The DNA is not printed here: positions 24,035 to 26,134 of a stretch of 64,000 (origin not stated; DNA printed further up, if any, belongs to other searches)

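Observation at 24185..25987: A bacterial full-length glucokinase-regulatory-protein (GKRP)-like double-SIS protein lies next to SusC in a MurNAc locus that already has a canonical MurQ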

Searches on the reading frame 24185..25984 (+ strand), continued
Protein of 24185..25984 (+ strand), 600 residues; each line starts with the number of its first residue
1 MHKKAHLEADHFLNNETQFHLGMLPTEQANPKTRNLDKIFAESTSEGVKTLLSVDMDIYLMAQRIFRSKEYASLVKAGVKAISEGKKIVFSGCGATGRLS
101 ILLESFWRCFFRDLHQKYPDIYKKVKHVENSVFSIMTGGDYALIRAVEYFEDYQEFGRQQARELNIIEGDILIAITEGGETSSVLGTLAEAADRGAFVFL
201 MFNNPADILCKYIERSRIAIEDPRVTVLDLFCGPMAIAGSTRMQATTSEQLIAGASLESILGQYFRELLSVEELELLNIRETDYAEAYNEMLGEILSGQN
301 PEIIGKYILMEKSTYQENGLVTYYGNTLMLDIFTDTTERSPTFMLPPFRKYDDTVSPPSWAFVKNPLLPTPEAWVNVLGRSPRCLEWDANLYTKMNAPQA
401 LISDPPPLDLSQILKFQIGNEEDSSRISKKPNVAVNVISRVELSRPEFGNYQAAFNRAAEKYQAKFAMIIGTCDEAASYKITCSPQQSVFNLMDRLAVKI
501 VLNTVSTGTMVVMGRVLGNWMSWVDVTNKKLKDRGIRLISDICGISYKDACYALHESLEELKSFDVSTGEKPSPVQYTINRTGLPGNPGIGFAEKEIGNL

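Call 31: find_related_loci(query=A1, collection=genome_contigs, flank=10000)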
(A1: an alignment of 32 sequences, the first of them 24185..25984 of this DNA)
Query A1 (600 aa) in genome_contigs; peptide patterns used: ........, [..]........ (x = any residue, [..] = any of these).
599 stretches matched a pattern (row limit reached: there are more); 583 encode a relative of the query (tblastn E <= 1e-3); the best 80 are kept; 80 distinct loci.
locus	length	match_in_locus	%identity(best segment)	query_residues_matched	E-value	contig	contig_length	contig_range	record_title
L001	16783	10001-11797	90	1-600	0e+0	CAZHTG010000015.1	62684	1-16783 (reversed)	MAG TPA_asm: uncultured Rikenella sp. isolate SRP319275_co4_260 genome assembly, contig: NODE_249_length_62684_cov_7.237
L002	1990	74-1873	87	1-600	0e+0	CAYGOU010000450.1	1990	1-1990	MAG TPA_asm: uncultured Porphyromonadaceae bacterium isolate ERP113451_co4_87 genome assembly, contig: NODE_61548_length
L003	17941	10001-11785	85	1-595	0e+0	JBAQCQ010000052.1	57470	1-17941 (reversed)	MAG: Bacteroidales bacterium isolate MFD12018_ilm_asm_bin14 k127_135306, whole genome shotgun sequence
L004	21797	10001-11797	85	1-600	0e+0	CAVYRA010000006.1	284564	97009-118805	MAG: uncultured Rikenellaceae bacterium isolate MFD04716.bin.2.148 genome assembly, contig: contig_40307, whole genome s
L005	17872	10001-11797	84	1-600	0e+0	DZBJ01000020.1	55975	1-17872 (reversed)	MAG TPA_asm: Rikenella microfusus isolate SulCav_PC08_66_50_23 SulCav_PC08-66_202_length_55975_cov_12.963644, whole geno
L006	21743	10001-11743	83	1-581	0e+0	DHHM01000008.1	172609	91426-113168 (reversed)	MAG TPA_asm: Bacteroidales bacterium UBA4772 UBA4772_contig_4531, whole genome shotgun sequence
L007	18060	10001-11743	82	1-581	0e+0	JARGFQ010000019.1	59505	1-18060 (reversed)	MAG: Bacteroidales bacterium isolate C14-10 NODE_19_length_59505_cov_29.832671, whole genome shotgun sequence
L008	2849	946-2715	75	1-590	0e+0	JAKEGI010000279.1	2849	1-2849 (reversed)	MAG: Bacteroidales bacterium isolate PMV_4.124 PMV_4.124.k101_4203791, whole genome shotgun sequence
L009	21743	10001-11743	75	1-581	0e+0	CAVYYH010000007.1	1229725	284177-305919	MAG: uncultured Bacteroidales bacterium isolate MFD02979.bin.1.67 genome assembly, contig: contig_59964, whole genome sh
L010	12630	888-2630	75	1-581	0e+0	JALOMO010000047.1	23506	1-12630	MAG: Bacteroidales bacterium isolate Prado053 scaffold_2199, whole genome shotgun sequence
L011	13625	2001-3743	76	1-581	0e+0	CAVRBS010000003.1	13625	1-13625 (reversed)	MAG: uncultured Bacteroidales bacterium isolate MFD00032.bin.3.335 genome assembly, contig: contig_109708, whole genome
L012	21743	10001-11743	75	1-581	0e+0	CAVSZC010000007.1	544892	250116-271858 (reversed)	MAG: uncultured Bacteroidales bacterium isolate MFD04716.bin.1.420 genome assembly, contig: contig_55208, whole genome s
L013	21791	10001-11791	85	1-597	0e+0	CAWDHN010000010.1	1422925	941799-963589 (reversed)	MAG: uncultured Rikenellaceae bacterium isolate MFD04716.bin.1.53 genome assembly, contig: contig_6558, whole genome sho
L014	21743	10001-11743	74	1-581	0e+0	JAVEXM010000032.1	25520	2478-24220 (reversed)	MAG: Bacteroidales bacterium isolate BF4_172 NODE_5698_length_25520_cov_6.808018_Biofilm4, whole genome shotgun sequence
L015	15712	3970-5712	72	1-581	0e+0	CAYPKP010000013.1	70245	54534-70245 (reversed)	MAG TPA_asm: uncultured Rikenella sp. isolate binchicken_co286_84 genome assembly, contig: NODE_607_length_70245_cov_14.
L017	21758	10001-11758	68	1-586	0e+0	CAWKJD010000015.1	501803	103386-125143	MAG: uncultured Bacteroidales bacterium isolate MFD01872.bin.1.312 genome assembly, contig: contig_62692, whole genome s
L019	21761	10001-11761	69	1-587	0e+0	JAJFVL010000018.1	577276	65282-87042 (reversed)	MAG: Bacteroidales bacterium isolate bin.736 k141_1526039, whole genome shotgun sequence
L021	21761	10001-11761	65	1-587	0e+0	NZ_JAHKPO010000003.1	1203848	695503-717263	Arenibacter algicola strain E3M18 E3M18_E3M18_contig_2, whole genome shotgun sequence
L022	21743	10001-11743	64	1-581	0e+0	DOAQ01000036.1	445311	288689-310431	MAG TPA_asm: Prolixibacteraceae bacterium isolate UBA12447 contig_268, whole genome shotgun sequence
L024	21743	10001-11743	65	1-581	0e+0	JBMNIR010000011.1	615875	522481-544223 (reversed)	MAG: Fermentimonas sp. isolate SBF912LR0HQ0186 contig_59207, whole genome shotgun sequence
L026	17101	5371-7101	63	1-577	0e+0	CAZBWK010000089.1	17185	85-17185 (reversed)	MAG TPA_asm: uncultured Prolixibacteraceae bacterium isolate SRP241341_co1_279 genome assembly, contig: NODE_3727_length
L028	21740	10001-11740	62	2-581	0e+0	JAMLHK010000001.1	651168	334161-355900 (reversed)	MAG: Chitinophagaceae bacterium isolate ACE_NR_BACT8 ACE_NR_BACT8_1, whole genome shotgun sequence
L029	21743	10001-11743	63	1-581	0e+0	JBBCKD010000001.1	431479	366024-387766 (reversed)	MAG: Spirosomataceae bacterium isolate MAG_CPB_14 P10B_000000002522, whole genome shotgun sequence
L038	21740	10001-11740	60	1-581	0e+0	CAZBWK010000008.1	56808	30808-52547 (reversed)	MAG TPA_asm: uncultured Prolixibacteraceae bacterium isolate SRP241341_co1_279 genome assembly, contig: NODE_686_length_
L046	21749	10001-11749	54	1-583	0e+0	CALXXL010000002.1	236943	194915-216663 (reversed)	MAG: uncultured Victivallaceae bacterium isolate BRZ_AG__bin40 genome assembly, contig: BRZ_AG__NODE_53_length_236943_co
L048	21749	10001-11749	54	1-583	0e+0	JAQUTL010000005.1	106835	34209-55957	MAG: Victivallaceae bacterium isolate STD2_119 NODE_558_length_106835_cov_5.435113_Sandtown_D2, whole genome shotgun seq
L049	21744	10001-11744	63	1-581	0e+0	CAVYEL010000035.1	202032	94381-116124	MAG: uncultured Bacteroidaceae bacterium isolate MFD03804.bin.2.129 genome assembly, contig: contig_9175, whole genome s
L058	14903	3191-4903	54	4-581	0e+0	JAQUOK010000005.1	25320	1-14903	MAG: Victivallaceae bacterium isolate STD1_2 NODE_4124_length_25320_cov_4.020561_Sandtown_D1, whole genome shotgun seque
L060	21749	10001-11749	51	1-583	0e+0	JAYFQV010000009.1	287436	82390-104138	MAG: Victivallaceae bacterium isolate CA_40 c_CA_000000057796, whole genome shotgun sequence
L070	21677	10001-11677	53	1-583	0e+0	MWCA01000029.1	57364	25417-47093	MAG: Lentisphaerae bacterium ADurb.Bin242 BWY31_contig000029, whole genome shotgun sequence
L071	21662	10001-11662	52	1-580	0e+0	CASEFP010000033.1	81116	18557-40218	uncultured Lentisphaeria bacterium isolate SI.B33.metabat-bins.122 genome assembly, contig: SI.B33.metabat-bins.122.fa_k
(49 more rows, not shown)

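Call 35: search_protein_families(library=pfam, proteins=[L021:12447-13607:-, L019:7932-9917:+, L017:13211-14569:+, L058:2113-2901:+, L046:4652-6046:-, L038:11761-13269:+, L026:7586-8851:+, L009:18401-19267:+, L070:1731-2750:-, L022:11763-14000:+], max_evalue=0.00001)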
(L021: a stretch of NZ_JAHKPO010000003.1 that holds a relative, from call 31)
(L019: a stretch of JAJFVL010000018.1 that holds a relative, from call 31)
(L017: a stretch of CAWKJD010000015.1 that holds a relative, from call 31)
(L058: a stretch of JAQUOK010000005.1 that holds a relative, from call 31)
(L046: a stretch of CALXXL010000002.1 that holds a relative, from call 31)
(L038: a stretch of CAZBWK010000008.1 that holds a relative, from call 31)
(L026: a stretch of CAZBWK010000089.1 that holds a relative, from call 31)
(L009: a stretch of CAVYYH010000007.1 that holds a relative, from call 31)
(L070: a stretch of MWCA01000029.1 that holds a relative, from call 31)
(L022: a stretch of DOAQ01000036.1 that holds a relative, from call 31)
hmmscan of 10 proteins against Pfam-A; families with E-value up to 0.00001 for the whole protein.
L021:12447-13607:- (386 aa): 2 families
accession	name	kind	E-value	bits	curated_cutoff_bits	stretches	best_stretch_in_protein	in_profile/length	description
PF13378.12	MR_MLE_C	-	7.9e-68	228.9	29.4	1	134-355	2-218/219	Enolase C-terminal domain-like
PF02746.21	MR_MLE_N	-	2.2e-22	79.9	22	1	14-110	25-117/117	Mandelate racemase / muconate lactonizing enzyme, N-terminal domain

L019:7932-9917:+ (662 aa): 2 families
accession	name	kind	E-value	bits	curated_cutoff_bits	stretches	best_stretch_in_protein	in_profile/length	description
PF00728.28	Glyco_hydro_20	-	1.2e-13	51.6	22.3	1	167-388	1-243/348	Glycosyl hydrolase family 20, catalytic domain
PF02838.20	Glyco_hydro_20b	-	9.5e-13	49.4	26.1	1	39-164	4-124/124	Glycosyl hydrolase family 20, domain 2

L017:13211-14569:+ (453 aa): 2 families
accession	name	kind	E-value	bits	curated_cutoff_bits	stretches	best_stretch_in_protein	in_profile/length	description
PF07075.17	NamZ_N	-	2.4e-65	220.2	26.9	1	84-291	1-202/203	Exo-beta-N-acetylmuramidase NamZ, N-terminal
PF20732.2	NamZ_C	-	2.6e-51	174.8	25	1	296-453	2-152/152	Exo-beta-N-acetylmuramidase NamZ, C-terminal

L058:2113-2901:+ (263 aa): 0 families

L046:4652-6046:- (464 aa): 3 families
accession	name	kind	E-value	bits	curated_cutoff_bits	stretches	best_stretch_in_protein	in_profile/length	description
PF01408.29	GFO_IDH_MocA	-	4.4e-31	108.5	24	1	135-257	1-120/120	Oxidoreductase family, NAD-binding Rossmann fold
PF22725.1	GFO_IDH_MocA_C3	-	1.9e-22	80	27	1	267-389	3-123/124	GFO/IDH/MocA C-terminal domain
PF02894.22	GFO_IDH_MocA_C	-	1.9e-15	57.7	22.9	1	270-460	2-215/218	Oxidoreductase family, C-terminal alpha/beta domain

L038:11761-13269:+ (503 aa): 1 family
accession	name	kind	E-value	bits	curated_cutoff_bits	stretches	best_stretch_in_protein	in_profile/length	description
PF00474.23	SSF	-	1.3e-29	103.8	22.8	1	35-449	1-406/406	Sodium:solute symporter family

L026:7586-8851:+ (422 aa): 2 families
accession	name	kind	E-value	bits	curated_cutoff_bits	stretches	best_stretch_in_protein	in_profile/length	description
PF07690.21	MFS_1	-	2.7e-56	191.4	33.4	2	15-372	1-347/347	Major Facilitator Superfamily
PF03137.26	OATP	-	3.3e-07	29.4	25.8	0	205-284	275-354/545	Organic Anion Transporter Polypeptide (OATP) family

L009:18401-19267:+ (289 aa): 0 families

L070:1731-2750:- (339 aa): 4 families
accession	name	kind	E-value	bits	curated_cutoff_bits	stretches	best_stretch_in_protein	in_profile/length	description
PF12833.13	HTH_18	-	1.5e-22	80.1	33.6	1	247-325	1-79/80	Helix-turn-helix domain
PF00165.29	HTH_AraC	-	2e-19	69.7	26.6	1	287-325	2-42/42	Bacterial regulatory helix-turn-helix proteins, AraC family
PF02311.25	AraC_binding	-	4.1e-11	43.2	21.1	1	82-185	19-119/135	AraC-like ligand binding domain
PF07883.17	Cupin_2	-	1.3e-06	28.5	27.2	1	82-126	14-58/70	Cupin domain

L022:11763-14000:+ (746 aa): 1 family
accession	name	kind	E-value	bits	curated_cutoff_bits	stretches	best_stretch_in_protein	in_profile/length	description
PF19773.5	DUF6259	-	2.2e-25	89.8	28.7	1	277-537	8-263/300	Domain of unknown function (DUF6259)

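Call 52: predict_structure(alignment_id=A3)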
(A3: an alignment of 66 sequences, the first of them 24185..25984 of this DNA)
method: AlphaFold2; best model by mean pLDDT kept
length: 600 residues; sequences in the alignment: 66
mean_pLDDT: 95.2   pTM: 0.94
mean pLDDT of the five models: 95.2, 94.8, 94.1, 93.6, 93.5
residues with pLDDT >= 90: 558; 70-90: 28; 50-70: 4; < 50: 10
segments of 3 or more residues with pLDDT < 50: 591-600
pLDDT, mean of each block of 10 residues (from residue 1): 93 94 94 98 98 98 98 99 98 97 98 97 98 98 93 96 98 95 98 99 97 97 98 94 94 99 98 97 98 98 99 98 97 95 94 95 98 98 97 97 96 98 96 97 93 98 98 95 97 98 98 96 91 95 96 97 82 94 77 42
secondary structure, 60 per line:
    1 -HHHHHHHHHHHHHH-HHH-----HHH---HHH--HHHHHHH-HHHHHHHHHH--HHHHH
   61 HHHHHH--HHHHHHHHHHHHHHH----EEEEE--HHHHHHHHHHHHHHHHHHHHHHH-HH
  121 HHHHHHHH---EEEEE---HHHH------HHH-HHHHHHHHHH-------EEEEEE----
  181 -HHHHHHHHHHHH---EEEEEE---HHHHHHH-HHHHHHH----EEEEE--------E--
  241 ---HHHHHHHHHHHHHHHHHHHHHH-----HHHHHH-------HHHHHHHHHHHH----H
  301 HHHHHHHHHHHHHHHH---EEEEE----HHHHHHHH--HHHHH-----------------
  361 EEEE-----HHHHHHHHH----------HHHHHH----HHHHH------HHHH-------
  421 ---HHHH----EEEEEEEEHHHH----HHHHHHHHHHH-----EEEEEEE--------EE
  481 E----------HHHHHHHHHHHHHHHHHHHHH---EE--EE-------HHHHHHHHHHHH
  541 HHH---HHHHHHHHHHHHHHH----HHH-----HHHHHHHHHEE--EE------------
elements in order: H2-15 H36-42 H44-53 H56-66 H69-83 E88-92 H95-117 H119-128 E132-136 H140-143 H154-163 E171-176 H182-193 E197-202 H206-212 H214-220 E225-229 H244-265 H271-276 H284-295 H300-316 E320-324 H329-336 H339-343 E361-364 H370-378 H389-394 H399-403 H410-413 H424-427 E432-439 H440-443 H448-458 E464-470 E479-481 H492-512 H529-543 H547-561 H574-582
